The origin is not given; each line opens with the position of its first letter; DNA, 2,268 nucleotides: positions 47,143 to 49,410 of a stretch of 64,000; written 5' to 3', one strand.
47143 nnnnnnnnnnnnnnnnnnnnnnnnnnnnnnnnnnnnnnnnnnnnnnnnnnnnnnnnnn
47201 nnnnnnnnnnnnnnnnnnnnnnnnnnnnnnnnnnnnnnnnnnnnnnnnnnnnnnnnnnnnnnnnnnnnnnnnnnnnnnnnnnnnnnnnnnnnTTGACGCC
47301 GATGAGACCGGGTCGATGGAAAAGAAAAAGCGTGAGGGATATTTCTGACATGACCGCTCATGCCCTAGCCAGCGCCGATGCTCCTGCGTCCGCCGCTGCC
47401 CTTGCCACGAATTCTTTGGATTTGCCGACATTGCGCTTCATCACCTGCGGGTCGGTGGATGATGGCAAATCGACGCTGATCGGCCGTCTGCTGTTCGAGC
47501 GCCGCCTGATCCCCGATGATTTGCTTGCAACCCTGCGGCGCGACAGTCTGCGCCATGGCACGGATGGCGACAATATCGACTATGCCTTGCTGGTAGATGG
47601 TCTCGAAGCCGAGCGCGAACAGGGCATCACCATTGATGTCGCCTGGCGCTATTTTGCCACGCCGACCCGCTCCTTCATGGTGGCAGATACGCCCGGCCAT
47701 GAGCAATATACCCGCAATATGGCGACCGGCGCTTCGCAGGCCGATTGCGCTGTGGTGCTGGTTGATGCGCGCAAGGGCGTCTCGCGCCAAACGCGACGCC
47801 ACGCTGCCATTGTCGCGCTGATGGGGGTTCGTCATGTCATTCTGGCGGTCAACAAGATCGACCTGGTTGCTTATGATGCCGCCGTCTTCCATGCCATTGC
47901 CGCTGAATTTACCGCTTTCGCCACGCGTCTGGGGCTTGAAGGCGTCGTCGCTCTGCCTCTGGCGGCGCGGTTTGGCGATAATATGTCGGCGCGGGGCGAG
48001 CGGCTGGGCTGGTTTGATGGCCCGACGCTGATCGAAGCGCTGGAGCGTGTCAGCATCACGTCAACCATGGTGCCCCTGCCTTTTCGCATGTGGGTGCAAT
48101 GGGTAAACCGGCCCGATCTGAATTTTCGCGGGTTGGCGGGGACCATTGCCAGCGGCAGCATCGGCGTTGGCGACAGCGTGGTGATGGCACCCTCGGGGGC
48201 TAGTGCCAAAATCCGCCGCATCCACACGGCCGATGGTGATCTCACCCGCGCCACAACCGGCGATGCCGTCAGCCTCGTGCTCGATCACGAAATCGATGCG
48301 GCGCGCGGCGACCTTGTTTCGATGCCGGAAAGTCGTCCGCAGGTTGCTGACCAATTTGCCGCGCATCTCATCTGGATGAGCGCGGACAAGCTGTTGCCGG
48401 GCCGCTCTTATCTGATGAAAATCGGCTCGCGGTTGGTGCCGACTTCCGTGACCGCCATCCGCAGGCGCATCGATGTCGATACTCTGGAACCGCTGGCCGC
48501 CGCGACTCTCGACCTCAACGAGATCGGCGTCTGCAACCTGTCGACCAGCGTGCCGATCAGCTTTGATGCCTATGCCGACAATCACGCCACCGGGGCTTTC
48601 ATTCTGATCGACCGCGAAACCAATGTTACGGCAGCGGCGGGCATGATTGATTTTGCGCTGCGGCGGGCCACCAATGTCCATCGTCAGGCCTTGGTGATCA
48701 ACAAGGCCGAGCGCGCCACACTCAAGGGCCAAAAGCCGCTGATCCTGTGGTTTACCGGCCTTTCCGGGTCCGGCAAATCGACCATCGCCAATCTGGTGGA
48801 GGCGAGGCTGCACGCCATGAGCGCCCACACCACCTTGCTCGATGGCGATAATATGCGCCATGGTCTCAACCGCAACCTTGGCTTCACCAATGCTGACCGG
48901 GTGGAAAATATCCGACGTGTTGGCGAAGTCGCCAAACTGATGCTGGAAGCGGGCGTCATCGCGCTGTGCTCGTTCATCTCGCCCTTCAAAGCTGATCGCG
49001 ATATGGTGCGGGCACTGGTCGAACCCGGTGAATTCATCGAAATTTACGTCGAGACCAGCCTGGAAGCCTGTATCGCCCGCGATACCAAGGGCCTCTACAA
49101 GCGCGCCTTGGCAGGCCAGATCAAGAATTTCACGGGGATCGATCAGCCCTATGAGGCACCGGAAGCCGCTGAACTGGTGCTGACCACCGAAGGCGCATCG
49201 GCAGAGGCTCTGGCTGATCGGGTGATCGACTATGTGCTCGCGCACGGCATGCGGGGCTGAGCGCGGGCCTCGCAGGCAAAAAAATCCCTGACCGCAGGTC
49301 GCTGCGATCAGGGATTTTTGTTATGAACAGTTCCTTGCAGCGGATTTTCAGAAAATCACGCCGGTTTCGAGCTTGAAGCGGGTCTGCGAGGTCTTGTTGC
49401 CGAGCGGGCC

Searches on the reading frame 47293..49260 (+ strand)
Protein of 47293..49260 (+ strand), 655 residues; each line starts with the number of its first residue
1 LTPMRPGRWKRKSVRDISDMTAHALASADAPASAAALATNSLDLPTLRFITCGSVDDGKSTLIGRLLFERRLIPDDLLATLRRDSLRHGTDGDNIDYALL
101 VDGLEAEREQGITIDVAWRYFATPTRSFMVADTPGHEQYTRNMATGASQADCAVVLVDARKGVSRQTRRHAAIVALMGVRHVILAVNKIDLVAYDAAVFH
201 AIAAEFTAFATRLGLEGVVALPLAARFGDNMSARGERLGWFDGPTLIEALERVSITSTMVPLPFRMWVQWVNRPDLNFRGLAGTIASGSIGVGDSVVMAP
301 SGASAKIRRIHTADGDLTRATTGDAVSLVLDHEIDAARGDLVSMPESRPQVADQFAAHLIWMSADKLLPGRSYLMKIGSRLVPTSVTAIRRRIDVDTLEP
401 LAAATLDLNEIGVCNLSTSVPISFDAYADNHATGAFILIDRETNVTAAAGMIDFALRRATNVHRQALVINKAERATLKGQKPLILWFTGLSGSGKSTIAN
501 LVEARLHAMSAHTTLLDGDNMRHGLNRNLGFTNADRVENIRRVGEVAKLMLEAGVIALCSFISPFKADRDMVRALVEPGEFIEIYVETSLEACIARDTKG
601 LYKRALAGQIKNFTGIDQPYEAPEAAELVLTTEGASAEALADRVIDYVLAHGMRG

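Call 67: search_protein_families(library=pfam, proteins=[window:47293-49260:+], max_evalue=0.00001)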
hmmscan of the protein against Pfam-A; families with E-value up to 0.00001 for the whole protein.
window:47293-49260:+ (655 aa): 4 families
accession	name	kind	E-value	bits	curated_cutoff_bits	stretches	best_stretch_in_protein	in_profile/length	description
PF01583.26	APS_kinase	-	3.9e-65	219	21.1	1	482-630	2-151/152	Adenylylsulphate kinase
PF00009.33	GTP_EFTU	-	8.8e-38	130.2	26.5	1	47-232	4-176/188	Elongation factor Tu GTP binding domain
PF22594.2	GTP-eEF1A_C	-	2.2e-26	92.6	27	1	354-452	1-100/101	GTP-eEF1A C-terminal domain-like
PF01926.29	MMR_HSR1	-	3.3e-07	30.9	21.9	0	106-188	26-113/113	50S ribosome-binding GTPase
